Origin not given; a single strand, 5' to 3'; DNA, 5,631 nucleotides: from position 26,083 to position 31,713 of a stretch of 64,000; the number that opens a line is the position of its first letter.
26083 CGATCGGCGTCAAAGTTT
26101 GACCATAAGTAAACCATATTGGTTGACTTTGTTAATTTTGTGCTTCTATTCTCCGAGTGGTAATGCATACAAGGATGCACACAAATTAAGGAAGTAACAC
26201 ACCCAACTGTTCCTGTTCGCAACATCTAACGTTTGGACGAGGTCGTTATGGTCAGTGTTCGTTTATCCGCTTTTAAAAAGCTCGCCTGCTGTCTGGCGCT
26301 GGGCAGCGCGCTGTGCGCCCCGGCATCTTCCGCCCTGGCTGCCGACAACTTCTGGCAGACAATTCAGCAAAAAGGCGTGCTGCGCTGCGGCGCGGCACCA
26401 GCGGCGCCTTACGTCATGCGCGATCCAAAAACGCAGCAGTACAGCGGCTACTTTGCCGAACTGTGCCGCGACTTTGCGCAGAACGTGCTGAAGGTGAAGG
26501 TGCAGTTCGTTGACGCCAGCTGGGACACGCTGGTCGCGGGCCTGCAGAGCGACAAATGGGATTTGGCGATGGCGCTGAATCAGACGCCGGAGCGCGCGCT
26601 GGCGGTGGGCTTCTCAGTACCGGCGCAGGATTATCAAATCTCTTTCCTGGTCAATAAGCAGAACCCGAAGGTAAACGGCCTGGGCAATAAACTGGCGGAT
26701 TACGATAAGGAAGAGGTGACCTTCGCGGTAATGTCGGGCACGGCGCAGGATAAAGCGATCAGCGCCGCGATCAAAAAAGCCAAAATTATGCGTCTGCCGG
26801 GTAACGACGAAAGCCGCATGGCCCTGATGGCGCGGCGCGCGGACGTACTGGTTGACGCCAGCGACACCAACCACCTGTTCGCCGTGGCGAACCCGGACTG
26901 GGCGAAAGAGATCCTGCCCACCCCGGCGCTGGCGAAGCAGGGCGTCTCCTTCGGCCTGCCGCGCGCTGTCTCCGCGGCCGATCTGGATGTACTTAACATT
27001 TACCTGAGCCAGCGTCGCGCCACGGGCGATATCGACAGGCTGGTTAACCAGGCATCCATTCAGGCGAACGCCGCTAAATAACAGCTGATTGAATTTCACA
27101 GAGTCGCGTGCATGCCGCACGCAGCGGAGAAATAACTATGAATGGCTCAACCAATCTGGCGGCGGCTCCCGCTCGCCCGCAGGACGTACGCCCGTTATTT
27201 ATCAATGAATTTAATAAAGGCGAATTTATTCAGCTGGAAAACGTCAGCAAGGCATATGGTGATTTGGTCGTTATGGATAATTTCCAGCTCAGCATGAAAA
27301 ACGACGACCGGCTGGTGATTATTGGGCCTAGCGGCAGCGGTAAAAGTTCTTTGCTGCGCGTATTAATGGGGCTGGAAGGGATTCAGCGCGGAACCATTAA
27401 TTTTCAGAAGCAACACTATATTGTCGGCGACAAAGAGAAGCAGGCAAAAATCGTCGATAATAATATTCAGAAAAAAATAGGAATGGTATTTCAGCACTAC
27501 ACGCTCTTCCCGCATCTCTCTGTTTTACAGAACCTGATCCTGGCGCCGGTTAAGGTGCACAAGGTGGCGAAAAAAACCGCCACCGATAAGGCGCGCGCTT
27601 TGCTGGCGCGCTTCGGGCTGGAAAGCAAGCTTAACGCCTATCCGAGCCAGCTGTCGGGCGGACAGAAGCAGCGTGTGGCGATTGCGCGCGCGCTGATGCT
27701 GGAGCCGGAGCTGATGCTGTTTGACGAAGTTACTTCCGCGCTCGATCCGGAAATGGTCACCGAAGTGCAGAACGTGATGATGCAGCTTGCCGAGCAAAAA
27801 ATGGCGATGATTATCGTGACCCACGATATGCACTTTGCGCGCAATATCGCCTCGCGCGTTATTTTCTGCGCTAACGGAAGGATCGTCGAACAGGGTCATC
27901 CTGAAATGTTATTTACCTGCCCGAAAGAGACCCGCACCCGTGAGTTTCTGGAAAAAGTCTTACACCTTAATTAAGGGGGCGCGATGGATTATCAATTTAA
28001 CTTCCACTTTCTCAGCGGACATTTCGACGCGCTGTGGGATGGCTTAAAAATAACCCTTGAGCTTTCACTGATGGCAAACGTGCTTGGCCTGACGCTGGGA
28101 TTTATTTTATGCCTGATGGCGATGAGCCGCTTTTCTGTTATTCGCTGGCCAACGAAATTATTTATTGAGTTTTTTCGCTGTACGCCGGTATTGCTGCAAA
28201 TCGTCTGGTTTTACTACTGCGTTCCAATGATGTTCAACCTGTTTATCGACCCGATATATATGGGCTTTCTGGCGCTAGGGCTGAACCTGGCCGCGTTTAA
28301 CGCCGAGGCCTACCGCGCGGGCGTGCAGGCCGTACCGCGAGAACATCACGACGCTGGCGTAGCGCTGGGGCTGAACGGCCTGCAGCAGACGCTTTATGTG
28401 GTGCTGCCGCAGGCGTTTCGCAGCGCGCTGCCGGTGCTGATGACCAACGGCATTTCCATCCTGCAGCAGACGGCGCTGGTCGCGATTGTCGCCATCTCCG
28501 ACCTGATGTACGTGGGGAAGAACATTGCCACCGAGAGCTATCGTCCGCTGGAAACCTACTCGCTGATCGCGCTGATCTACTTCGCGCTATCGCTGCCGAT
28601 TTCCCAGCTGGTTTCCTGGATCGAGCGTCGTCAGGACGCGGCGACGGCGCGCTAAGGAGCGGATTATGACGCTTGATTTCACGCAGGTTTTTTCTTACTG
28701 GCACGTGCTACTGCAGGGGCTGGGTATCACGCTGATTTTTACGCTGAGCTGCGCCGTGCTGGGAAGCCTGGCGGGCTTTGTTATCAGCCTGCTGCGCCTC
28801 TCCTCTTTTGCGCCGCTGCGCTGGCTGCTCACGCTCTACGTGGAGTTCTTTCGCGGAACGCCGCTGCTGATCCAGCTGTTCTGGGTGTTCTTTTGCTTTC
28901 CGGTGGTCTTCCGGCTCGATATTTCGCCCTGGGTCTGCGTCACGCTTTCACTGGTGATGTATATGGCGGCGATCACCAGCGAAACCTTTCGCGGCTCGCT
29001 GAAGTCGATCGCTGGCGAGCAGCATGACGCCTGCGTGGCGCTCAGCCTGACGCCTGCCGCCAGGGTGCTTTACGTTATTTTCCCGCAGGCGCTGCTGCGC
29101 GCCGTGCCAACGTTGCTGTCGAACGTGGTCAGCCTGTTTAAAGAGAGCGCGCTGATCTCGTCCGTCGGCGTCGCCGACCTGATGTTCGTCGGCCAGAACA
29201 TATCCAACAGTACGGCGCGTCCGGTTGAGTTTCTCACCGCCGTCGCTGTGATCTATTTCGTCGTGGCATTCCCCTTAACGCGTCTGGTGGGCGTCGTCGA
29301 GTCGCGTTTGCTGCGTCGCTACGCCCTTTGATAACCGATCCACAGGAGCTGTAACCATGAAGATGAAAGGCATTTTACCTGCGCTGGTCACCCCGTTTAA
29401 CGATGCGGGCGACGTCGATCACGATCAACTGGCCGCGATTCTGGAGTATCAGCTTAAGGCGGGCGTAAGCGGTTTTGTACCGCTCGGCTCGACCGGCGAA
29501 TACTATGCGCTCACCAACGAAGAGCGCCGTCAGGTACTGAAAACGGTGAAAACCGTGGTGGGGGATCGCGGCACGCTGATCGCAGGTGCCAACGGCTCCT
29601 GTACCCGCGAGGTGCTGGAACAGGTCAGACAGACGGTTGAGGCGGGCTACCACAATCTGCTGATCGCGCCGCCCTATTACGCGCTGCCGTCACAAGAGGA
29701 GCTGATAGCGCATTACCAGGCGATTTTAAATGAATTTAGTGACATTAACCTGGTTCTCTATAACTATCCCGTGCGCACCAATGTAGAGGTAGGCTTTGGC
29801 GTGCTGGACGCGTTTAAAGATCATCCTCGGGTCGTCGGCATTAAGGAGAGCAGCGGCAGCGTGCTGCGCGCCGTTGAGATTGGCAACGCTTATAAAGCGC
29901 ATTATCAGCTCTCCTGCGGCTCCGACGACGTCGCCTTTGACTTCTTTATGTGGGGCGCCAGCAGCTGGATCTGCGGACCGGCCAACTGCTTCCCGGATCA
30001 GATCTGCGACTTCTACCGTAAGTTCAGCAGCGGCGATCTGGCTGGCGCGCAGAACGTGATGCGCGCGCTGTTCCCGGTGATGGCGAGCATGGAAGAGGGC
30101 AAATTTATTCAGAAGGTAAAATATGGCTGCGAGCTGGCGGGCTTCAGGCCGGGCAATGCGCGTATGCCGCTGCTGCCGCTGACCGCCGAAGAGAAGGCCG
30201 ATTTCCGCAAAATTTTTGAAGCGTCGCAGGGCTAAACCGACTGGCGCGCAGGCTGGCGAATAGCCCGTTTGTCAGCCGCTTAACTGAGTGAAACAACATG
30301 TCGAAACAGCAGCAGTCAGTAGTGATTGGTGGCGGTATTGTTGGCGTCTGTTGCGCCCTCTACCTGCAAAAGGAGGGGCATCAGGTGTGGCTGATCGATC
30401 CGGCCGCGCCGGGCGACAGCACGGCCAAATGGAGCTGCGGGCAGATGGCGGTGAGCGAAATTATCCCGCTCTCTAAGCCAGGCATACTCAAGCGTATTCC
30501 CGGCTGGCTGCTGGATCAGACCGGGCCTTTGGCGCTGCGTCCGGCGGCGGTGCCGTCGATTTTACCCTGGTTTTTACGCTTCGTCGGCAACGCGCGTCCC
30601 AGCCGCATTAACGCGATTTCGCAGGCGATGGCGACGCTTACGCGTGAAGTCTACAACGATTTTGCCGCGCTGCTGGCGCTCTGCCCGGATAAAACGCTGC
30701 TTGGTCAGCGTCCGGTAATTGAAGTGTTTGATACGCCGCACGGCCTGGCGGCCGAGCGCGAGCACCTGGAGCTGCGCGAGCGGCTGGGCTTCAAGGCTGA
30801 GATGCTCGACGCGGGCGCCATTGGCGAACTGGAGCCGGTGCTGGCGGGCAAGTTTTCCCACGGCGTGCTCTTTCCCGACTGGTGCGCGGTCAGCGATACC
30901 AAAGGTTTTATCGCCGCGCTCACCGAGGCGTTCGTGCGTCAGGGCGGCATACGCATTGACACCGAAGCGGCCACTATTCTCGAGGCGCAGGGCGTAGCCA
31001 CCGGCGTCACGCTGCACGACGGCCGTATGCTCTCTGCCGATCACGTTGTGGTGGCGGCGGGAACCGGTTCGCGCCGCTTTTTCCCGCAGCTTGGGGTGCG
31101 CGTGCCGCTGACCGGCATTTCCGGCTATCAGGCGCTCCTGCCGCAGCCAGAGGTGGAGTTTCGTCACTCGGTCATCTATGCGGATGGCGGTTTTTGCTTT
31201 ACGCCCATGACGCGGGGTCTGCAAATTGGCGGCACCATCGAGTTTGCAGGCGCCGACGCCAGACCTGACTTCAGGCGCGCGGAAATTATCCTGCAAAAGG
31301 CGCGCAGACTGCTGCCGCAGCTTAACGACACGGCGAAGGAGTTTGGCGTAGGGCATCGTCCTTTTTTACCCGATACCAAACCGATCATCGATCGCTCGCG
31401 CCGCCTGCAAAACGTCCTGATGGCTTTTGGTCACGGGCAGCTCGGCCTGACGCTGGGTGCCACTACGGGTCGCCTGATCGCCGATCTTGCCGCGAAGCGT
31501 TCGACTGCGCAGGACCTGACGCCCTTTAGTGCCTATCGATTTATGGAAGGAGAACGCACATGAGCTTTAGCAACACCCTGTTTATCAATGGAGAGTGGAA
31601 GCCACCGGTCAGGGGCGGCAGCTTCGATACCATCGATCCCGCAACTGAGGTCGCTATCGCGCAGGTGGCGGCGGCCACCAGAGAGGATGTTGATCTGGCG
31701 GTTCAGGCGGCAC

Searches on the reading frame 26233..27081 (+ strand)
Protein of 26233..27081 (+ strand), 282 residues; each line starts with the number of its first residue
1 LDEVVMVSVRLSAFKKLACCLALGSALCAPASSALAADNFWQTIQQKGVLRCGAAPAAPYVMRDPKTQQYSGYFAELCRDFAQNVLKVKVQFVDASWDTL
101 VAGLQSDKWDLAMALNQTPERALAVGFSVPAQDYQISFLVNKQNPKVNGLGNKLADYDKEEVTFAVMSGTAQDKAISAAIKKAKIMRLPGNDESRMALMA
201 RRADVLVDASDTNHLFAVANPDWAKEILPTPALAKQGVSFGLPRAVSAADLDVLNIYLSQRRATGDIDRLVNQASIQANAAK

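Call 42: search_protein_families(library=ncbifam, proteins=[window:26233-27081:+], max_evalue=1e-10)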
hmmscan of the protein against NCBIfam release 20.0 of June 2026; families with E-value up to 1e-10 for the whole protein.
window:26233-27081:+ (282 aa): 2 families
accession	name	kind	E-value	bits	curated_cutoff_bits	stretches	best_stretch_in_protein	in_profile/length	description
TIGR01096.1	3A0103s03R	subfamily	2.5e-18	66.5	256.35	1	23-241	4-211/250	lysine/arginine/ornithine ABC transporter substrate-binding protein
TIGR02995.1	ectoine_ehuB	equivalog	3.5e-18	65.8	190.9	1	24-271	7-256/275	ectoine/hydroxyectoine ABC transporter substrate-binding protein EhuB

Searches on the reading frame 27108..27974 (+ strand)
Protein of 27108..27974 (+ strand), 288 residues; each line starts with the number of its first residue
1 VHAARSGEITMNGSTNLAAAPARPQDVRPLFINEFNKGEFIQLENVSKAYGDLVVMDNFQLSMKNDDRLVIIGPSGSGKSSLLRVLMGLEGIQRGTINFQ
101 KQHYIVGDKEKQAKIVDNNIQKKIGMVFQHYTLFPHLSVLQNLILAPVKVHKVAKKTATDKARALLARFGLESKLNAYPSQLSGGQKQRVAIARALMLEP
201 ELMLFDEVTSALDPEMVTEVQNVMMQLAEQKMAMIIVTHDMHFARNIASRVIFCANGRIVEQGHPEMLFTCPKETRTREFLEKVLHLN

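Call 42: search_protein_families(library=ncbifam, proteins=[window:27108-27974:+], max_evalue=1e-10)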
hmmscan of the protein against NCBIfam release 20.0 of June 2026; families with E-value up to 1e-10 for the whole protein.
window:27108-27974:+ (288 aa): 176 families (the best 25 are shown)
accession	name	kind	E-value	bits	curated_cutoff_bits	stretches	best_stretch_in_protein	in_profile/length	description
TIGR03005.1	ectoine_ehuA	equivalog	9.1e-88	293.7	345.4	1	41-285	1-251/252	ectoine/hydroxyectoine ABC transporter ATP-binding protein EhuA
NF007027.0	PRK09493.1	equivalog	3.1e-81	272.2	379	1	41-284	2-239/240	glutamine ABC transporter ATP-binding protein GlnQ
NF008428.0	PRK11264.1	equivalog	1.5e-78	263.5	406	1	41-285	4-248/250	L-cystine ABC transporter ATP-binding protein TcyN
NF008338.0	PRK11124.1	equivalog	3.5e-74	249.3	369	1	41-282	3-241/242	arginine ABC transporter ATP-binding protein ArtP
NF007908.0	PRK10619.1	equivalog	1e-68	231.3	466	1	42-284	7-255/257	histidine ABC transporter ATP-binding protein HisP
TIGR00972.1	3a0107s01c2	equivalog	3.3e-59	200.2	343.2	1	41-283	2-245/248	phosphate ABC transporter ATP-binding protein PstB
TIGR00968.1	3a0106s01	subfamily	1.3e-53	182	342.75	1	41-284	1-234/237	sulfate ABC transporter ATP-binding protein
NF040933.2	ABC_arch_GlcV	equivalog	1.8e-52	178.4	450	1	41-280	3-241/357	glucose ABC transporter ATP-binding protein GlcV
TIGR03265.1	PhnT2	equivalog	5.6e-51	173.8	457.7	1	39-284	3-238/353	putative 2-aminoethylphosphonate ABC transporter ATP-binding protein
NF006987.0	PRK09452.1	equivalog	1.5e-50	172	482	1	34-282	11-249/378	spermidine/putrescine ABC transporter ATP-binding protein PotA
TIGR01186.1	proV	subfamily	6.8e-50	170.2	326.6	1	51-284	4-233/363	betaine/proline/choline family ABC transporter ATP-binding protein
TIGR02315.1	ABC_phnC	equivalog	3.7e-49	167.3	266.1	1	41-268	2-233/243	phosphonate ABC transporter ATP-binding protein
NF008105.0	PRK10851.1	equivalog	3.2e-48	164.3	502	1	41-287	3-243/362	sulfate/thiosulfate ABC transporter ATP-binding protein CysA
NF008653.0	PRK11650.1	subfamily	6.7e-48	163.5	432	1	41-277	4-231/357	sn-glycerol-3-phosphate ABC transporter ATP-binding protein UgpC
TIGR02211.1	LolD_lipo_ex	equivalog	7.8e-47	159.6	307.75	1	42-259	3-219/221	lipoprotein-releasing ABC transporter ATP-binding protein LolD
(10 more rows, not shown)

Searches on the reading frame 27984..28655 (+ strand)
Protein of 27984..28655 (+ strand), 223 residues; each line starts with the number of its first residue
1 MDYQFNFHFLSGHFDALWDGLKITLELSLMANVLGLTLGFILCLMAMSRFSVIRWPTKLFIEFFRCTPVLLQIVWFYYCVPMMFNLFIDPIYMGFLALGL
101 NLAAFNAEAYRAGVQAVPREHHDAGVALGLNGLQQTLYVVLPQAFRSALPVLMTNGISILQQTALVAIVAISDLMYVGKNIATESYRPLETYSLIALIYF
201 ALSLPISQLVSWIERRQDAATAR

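Call 42: search_protein_families(library=ncbifam, proteins=[window:27984-28655:+], max_evalue=1e-10)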
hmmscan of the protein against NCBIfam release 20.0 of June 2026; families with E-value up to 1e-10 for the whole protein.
window:27984-28655:+ (223 aa): 10 families
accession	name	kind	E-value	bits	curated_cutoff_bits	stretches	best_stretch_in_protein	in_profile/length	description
TIGR03004.1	ectoine_ehuC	equivalog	3.2e-45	154.6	196.95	1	14-216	4-205/214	ectoine/hydroxyectoine ABC transporter permease subunit EhuC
TIGR03003.1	ectoine_ehuD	equivalog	4.4e-40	137.9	205.2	1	6-216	2-211/212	ectoine/hydroxyectoine ABC transporter permease subunit EhuD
NF011687.0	PRK15107.1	equivalog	1.8e-37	129.4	318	1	3-217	2-223/224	glutamate/aspartate ABC transporter permease GltK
NF011680.0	PRK15100.1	equivalog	1.7e-36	126.2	300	1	17-217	15-214/222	cystine ABC transporter permease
NF007028.0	PRK09494.1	equivalog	4.5e-34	118.2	303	1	4-216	2-215/219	glutamine ABC transporter permease GlnP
NF008337.0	PRK11123.1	equivalog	1.2e-30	106.7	277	1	16-217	6-230/238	arginine ABC transporter permease ArtQ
TIGR01726.1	HEQRo_perm_3TM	subfamily_domain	2.9e-25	88.6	42.2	1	14-112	2-99/99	ABC transporter permease subunit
NF008336.0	PRK11122.1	equivalog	3.9e-25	88.8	248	1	13-217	4-215/222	arginine ABC transporter permease ArtM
NF011651.0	PRK15069.1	subfamily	1.4e-24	86.8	306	1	19-216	21-227/237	histidine ABC transporter permease HisM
NF011714.0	PRK15135.1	subfamily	6.6e-18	65.3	319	1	10-218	2-220/228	histidine ABC transporter permease HisQ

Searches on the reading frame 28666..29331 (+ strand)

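Call 42: search_protein_families(library=ncbifam, proteins=[window:28666-29331:+], max_evalue=1e-10)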
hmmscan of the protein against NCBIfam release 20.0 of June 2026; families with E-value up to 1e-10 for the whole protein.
window:28666-29331:+ (221 aa): 10 families
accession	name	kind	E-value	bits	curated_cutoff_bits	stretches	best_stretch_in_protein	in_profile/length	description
TIGR03004.1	ectoine_ehuC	equivalog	2.1e-46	158.5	196.95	1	11-217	3-208/214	ectoine/hydroxyectoine ABC transporter permease subunit EhuC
NF011680.0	PRK15100.1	equivalog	5.9e-36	124.4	300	1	13-217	13-216/222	cystine ABC transporter permease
TIGR03003.1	ectoine_ehuD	equivalog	2.1e-32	112.7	205.2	1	10-214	8-211/212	ectoine/hydroxyectoine ABC transporter permease subunit EhuD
NF007028.0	PRK09494.1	equivalog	2.8e-31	109.1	303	1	1-215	1-216/219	glutamine ABC transporter permease GlnP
NF011687.0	PRK15107.1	equivalog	9.6e-29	100.8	318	1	3-212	4-220/224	glutamate/aspartate ABC transporter permease GltK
NF008336.0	PRK11122.1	equivalog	6.1e-26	91.5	248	1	9-216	2-216/222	arginine ABC transporter permease ArtM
NF008337.0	PRK11123.1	equivalog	1e-24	87.3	277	1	14-215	6-230/238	arginine ABC transporter permease ArtQ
TIGR01726.1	HEQRo_perm_3TM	subfamily_domain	7.1e-24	84.2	42.2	1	13-110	3-99/99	ABC transporter permease subunit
NF011651.0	PRK15069.1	subfamily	2.4e-19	69.6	306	1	11-217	14-230/237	histidine ABC transporter permease HisM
NF011714.0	PRK15135.1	subfamily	7.9e-16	58.5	319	1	9-201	3-205/228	histidine ABC transporter permease HisQ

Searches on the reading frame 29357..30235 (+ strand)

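Call 42: search_protein_families(library=ncbifam, proteins=[window:29357-30235:+], max_evalue=1e-10)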
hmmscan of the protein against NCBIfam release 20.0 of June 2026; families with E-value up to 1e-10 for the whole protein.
window:29357-30235:+ (292 aa): 7 families
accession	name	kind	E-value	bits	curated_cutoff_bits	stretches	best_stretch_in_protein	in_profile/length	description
TIGR00674.1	dapA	equivalog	2.7e-59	200.3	206.15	1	6-287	2-283/286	4-hydroxy-tetrahydrodipicolinate synthase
TIGR02313.1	HpaI-NOT-DapA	exception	2e-34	118.7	396.7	1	4-273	2-272/294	2,4-dihydroxyhept-2-ene-1,7-dioic acid aldolase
NF003164.0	PRK04147.1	equivalog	1.6e-33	116.3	281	1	2-288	3-288/294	N-acetylneuraminate lyase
NF002958.0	PRK03620.1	subfamily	1.5e-32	112.6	278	1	3-290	11-299/307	5-dehydro-4-deoxyglucarate dehydratase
TIGR00683.1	nanA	equivalog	2.4e-29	102.6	382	1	3-271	1-269/293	N-acetylneuraminate lyase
TIGR03249.1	KdgD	equivalog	1.5e-28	99.8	373.95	1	3-289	9-297/299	5-dehydro-4-deoxyglucarate dehydratase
NF040954.1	Arch_KDGaldase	equivalog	6.7e-26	91.3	390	1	6-285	3-276/288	bifunctional 2-dehydro-3-deoxy-phosphogluconate/2-dehydro-3-deoxy-6-phosphogalactonate aldolase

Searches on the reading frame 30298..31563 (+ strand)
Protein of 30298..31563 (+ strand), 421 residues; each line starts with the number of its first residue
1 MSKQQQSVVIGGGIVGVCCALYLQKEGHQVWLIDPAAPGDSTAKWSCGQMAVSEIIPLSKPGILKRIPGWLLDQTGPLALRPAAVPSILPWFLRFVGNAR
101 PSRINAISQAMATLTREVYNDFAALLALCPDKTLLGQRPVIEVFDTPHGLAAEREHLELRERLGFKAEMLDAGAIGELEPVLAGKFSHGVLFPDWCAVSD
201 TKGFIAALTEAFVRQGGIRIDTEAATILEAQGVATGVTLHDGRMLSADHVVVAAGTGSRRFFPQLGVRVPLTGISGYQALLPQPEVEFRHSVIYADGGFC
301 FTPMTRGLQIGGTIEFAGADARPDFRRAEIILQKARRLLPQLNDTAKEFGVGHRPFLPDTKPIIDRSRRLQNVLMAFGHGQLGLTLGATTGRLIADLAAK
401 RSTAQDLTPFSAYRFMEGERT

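Call 42: search_protein_families(library=ncbifam, proteins=[window:30298-31563:+], max_evalue=1e-10)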
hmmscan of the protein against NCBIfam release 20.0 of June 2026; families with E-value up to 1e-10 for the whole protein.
window:30298-31563:+ (421 aa): 8 families
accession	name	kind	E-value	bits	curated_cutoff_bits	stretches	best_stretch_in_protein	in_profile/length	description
NF001933.0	PRK00711.1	subfamily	1.2e-54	185.9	383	1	8-417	4-418/429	D-amino acid dehydrogenase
TIGR02352.1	thiamin_ThiO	equivalog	6.5e-35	120.9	250.8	1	142-399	92-348/351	glycine oxidase ThiO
NF009074.0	PRK12409.1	equivalog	3.1e-32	112.2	494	1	6-401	3-406/410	D-amino acid dehydrogenase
NF040813.1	pro_dh_Thprot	equivalog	2.2e-25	89.6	600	1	235-408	200-358/362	D-proline dehydrogenase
NF002480.1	PRK01747.1-1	equivalog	2.9e-12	45.8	540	0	188-364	383-562/645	bifunctional tRNA (5-methylaminomethyl-2-thiouridine)(34)-methyltransferase MnmC2/FAD-dependent 5-carboxymethylaminomethyl-2-thiouridine(34)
TIGR03197.1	MnmC_Cterm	equivalog_domain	2.7e-11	43.2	174.2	0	103-364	49-313/400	FAD-dependent 5-carboxymethylaminomethyl-2-thiouridine(34) oxidoreductase MnmC1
TIGR01377.1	soxA_mon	subfamily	2.9e-11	42.8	479.65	0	336-417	295-377/381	amino oxidase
NF008425.0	PRK11259.1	equivalog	3.2e-11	42.8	257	0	332-416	293-376/377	N-methyl-L-tryptophan oxidase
